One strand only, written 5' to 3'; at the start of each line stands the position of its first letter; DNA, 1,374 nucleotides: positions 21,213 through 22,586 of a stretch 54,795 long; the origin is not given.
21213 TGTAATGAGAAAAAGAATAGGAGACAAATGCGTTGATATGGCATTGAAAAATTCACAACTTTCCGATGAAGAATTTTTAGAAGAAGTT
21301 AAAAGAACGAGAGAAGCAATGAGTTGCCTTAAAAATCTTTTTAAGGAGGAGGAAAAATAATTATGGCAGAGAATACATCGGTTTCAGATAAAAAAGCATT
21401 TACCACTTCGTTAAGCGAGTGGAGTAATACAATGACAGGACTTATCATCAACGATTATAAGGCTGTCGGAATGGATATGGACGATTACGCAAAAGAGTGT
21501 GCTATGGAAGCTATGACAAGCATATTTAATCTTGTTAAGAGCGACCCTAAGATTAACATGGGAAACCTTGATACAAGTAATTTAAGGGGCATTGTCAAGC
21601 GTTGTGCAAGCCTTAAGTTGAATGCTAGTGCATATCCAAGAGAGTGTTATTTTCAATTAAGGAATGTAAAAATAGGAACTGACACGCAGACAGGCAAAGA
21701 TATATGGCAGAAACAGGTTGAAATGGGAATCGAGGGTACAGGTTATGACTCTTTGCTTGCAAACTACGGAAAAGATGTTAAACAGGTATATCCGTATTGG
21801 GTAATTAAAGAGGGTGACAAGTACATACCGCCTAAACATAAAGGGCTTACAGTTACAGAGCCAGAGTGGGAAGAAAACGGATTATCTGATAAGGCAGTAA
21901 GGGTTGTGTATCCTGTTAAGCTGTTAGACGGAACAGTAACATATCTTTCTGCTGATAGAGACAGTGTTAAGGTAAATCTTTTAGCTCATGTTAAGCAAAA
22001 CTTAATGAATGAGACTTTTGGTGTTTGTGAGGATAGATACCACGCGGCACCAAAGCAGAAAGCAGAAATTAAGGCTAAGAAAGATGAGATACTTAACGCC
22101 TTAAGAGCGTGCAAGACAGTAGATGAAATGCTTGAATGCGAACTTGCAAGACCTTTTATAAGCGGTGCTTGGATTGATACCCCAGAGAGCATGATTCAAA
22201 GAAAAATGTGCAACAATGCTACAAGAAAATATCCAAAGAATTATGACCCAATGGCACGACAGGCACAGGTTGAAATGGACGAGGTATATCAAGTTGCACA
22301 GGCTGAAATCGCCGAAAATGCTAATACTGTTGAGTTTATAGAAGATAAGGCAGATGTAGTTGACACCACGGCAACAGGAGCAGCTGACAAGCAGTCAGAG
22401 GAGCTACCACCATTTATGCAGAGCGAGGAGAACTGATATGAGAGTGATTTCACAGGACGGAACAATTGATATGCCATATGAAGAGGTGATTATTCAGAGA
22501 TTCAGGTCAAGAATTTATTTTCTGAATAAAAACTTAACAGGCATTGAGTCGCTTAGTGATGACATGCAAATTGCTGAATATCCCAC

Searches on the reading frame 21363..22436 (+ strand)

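Call 9: search_protein_families(library=phrogs, proteins=[window:21363-22436:+], max_evalue=0.00001)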
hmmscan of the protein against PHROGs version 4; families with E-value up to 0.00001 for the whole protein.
window:21363-22436:+ (357 aa): 1 family
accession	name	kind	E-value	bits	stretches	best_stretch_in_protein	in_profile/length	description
phrog_2185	-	DNA, RNA and nucleotide metabolism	2.5e-87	294.6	1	7-343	5-340/390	RecT-like ssDNA annealing protein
